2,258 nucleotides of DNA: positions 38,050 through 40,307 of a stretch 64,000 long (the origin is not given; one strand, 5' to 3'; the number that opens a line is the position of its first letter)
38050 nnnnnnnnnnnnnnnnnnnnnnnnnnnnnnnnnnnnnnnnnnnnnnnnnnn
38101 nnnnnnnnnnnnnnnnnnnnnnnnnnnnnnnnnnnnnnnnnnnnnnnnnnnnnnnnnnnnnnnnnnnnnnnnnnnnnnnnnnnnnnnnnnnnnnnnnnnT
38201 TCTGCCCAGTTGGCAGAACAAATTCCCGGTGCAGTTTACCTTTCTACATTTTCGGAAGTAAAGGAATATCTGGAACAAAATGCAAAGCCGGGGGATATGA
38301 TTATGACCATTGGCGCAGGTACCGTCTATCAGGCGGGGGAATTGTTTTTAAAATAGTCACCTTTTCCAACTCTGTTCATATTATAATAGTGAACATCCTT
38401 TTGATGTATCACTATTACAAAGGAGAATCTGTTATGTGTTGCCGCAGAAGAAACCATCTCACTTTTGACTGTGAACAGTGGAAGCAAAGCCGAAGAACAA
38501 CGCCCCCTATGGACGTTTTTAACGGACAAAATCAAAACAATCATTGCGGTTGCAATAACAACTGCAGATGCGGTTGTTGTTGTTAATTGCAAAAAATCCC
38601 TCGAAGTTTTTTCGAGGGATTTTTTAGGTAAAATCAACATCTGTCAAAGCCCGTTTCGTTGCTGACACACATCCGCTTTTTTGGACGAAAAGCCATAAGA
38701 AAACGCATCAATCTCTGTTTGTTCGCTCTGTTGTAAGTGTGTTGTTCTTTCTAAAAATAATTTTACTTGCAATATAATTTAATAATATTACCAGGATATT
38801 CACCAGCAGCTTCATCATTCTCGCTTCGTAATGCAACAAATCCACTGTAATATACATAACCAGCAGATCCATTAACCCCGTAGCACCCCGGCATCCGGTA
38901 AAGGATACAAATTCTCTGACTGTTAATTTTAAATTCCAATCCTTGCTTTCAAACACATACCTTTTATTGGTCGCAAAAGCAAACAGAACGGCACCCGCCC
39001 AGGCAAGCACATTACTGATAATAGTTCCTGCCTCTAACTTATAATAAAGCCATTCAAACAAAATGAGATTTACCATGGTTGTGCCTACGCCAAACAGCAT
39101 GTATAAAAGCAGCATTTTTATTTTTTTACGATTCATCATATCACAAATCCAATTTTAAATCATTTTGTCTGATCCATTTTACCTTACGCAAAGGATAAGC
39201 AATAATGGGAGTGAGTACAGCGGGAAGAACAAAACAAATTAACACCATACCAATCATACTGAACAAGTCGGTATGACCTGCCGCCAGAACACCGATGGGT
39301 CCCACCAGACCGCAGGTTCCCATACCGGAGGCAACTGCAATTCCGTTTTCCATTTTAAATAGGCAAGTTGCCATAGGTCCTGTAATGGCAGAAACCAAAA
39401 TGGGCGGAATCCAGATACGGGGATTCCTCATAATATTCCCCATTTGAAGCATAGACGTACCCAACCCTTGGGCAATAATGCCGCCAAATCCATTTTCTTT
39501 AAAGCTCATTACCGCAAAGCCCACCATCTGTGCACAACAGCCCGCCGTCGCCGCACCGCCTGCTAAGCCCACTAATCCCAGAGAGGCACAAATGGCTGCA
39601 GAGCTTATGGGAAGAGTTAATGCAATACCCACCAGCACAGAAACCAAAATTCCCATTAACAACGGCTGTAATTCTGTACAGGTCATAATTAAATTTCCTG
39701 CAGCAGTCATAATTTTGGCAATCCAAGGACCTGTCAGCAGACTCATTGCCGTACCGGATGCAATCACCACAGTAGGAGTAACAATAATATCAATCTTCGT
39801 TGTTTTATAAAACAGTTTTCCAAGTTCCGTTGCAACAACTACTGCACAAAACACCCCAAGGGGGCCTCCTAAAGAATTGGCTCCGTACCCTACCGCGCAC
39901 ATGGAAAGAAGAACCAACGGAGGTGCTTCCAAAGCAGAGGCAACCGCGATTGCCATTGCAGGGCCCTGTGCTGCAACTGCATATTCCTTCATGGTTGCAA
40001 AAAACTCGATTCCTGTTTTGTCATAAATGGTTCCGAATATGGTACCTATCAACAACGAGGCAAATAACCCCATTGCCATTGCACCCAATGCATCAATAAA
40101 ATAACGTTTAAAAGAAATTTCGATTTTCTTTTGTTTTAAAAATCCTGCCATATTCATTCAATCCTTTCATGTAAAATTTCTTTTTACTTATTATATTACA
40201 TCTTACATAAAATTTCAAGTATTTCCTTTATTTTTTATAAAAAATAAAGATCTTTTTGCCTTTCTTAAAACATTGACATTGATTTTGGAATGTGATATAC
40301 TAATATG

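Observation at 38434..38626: Stand-alone gene for a 50-aa cysteine-rich, Asn/Gln-rich peptide (C-terminal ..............)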

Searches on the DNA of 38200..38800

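Call 63: search_rna_families(source=window, start=38200, end=38800, threshold=evalue, max_evalue=1)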
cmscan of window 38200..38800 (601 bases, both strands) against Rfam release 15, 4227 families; matches with E-value up to 1: 8.
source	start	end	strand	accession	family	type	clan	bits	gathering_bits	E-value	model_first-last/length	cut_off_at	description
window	38529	38627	+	RF00514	His_leader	Cis-reg; leader;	-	29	49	0.011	1-126/126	no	Histidine operon leader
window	38516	38626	+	RF02452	ncr1575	Gene; sRNA;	-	28.9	60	0.035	1-212/212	no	Bacillus sRNA ncr1575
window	38590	38763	-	RF02452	ncr1575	Gene; sRNA;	-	27.5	60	0.067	1-212/212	no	Bacillus sRNA ncr1575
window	38510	38638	-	RF02579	tsr26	Gene; sRNA;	-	23.4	141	0.32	1-122/122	no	S. aureus tsr26 small RNA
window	38589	38756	-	RF01470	rli38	Gene; sRNA;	-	23.3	49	0.72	1-150/150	no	Listeria sRNA rli38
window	38589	38665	-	RF00514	His_leader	Cis-reg; leader;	-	20.9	49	0.47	1-126/126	no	Histidine operon leader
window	38592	38647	-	RF02701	PsrR1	Gene; sRNA;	-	19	42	0.52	31-79/79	no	Photosynthesis regulatory RNA1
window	38587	38800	-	RF01402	STnc150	Gene; sRNA;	-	18.1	60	0.14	15-267/267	5'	STnc150 Hfq binding RNA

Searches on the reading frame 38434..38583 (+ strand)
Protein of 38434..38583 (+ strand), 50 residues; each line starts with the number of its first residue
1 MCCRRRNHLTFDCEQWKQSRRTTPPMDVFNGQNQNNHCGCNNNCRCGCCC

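Call 3: search_protein_families(library=ncbifam, proteins=[window:38434-38583:+], max_evalue=10)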
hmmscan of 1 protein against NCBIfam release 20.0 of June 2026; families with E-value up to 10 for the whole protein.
seq(50 aa): 0 families

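Call 4: search_protein_families(library=pfam, proteins=[window:38434-38583:+], max_evalue=10)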
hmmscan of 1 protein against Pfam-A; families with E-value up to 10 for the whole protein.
seq(50 aa): 0 families

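Call 7: find_homologous_proteins(query=window:38434-38583:+, max_evalue=10)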
Query seq(50 aa): no candidate shares three 5-residue words with the query. No homologue found.

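Call 9: find_encoding_contigs(protein=P0001, flank=6000, max_places=6)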
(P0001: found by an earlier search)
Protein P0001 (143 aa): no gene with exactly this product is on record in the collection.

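Call 10: find_related_loci(query=window:38434-38583:+, collection=genome_contigs, flank=6000)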
Query seq(50 aa) (50 aa) in genome_contigs; peptide patterns used: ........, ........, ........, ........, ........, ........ (x = any residue, [..] = any of these).
248 stretches matched a pattern, but none encodes a relative of the query by tblastn (E <= 1e-3).

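Call 29: search_protein_representatives(protein=window:38434-38583:+)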
Query: 50 residues. Proteins with E-value up to 0.001 (for the whole library): 0; up to 1e-10: 0; up to 1e-30: 0. The best 0 are listed.

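Call 40: find_related_loci(query=A2, collection=metagenome_contigs, flank=4000)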
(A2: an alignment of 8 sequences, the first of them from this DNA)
Query A2 (50 aa) in metagenome_contigs; peptide patterns used: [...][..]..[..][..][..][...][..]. (x = any residue, [..] = any of these).
48 stretches matched a pattern, but none encodes a relative of the query by tblastn (E <= 1e-3).

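Call 51: search_solved_structures(query=window:38434-38583:+, max_evalue=10)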
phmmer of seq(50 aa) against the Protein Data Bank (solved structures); distinct sequences matched with E-value up to 10: 1.
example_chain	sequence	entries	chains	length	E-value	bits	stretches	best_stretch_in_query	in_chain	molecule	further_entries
4hwm_A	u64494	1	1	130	0.95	13.4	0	9-18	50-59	Uncharacterized protein yedD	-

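Call 65: search_dna_similar(query=window:38434-38583:+, collection=plasmids, mode=protein, max_evalue=1, max_rows=10)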
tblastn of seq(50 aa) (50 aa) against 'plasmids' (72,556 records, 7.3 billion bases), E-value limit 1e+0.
No match.

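Call 66: search_dna_similar(query=window:38434-38583:+, collection=phages, mode=protein, max_evalue=1, max_rows=10)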
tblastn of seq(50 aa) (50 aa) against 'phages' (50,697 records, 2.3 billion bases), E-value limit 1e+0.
No match.

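Call 74: predict_structure(protein=window:38434-38583:+)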
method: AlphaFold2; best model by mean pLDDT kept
length: 50 residues; sequences in the alignment: 1
mean_pLDDT: 48.3   pTM: 0.19
mean pLDDT of the five models: 48.3, 43.4, 41.9, 41.6, 39.4
residues with pLDDT >= 90: 0; 70-90: 0; 50-70: 17; < 50: 33
segments of 3 or more residues with pLDDT < 50: 7-10, 22-36, 41-43, 46-50
pLDDT, mean of each block of 10 residues (from residue 1): 48 54 46 46 47
secondary structure, 60 per line:
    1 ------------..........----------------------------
elements in order: H13-22

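Call 78: find_related_loci(query=A2, collection=viral_contigs, flank=3000)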
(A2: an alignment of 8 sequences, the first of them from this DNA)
Query A2 (50 aa) in viral_contigs; peptide patterns used: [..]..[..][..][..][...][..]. (x = any residue, [..] = any of these).
16 stretches matched a pattern, but none encodes a relative of the query by tblastn (E <= 1e-3).

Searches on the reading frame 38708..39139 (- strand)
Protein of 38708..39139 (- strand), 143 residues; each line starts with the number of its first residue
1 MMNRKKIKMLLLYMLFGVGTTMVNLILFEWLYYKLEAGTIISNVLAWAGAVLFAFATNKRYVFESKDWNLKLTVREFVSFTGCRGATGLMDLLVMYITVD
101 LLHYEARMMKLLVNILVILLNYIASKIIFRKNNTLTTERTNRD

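Call 47: search_protein_families(library=pfam, proteins=[window:38708-39139:-], max_evalue=0.00001)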
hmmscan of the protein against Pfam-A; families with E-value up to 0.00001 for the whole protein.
window:38708-39139:- (143 aa): 1 family
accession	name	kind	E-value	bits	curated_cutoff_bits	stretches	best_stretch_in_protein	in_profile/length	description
PF04138.20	GtrA_DPMS_TM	-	7.6e-20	71.7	26.1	1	13-128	2-115/117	GtrA/DPMS, transmembrane domain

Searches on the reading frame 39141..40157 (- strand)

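Call 47: search_protein_families(library=pfam, proteins=[window:39141-40157:-], max_evalue=0.00001)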
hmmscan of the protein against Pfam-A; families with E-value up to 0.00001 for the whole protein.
window:39141-40157:- (338 aa): 1 family
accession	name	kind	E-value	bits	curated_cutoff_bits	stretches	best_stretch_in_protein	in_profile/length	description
PF13303.11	PTS_EIIC_2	-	5.5e-87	292.3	28.9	1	22-336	2-327/327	Phosphotransferase system, EIIC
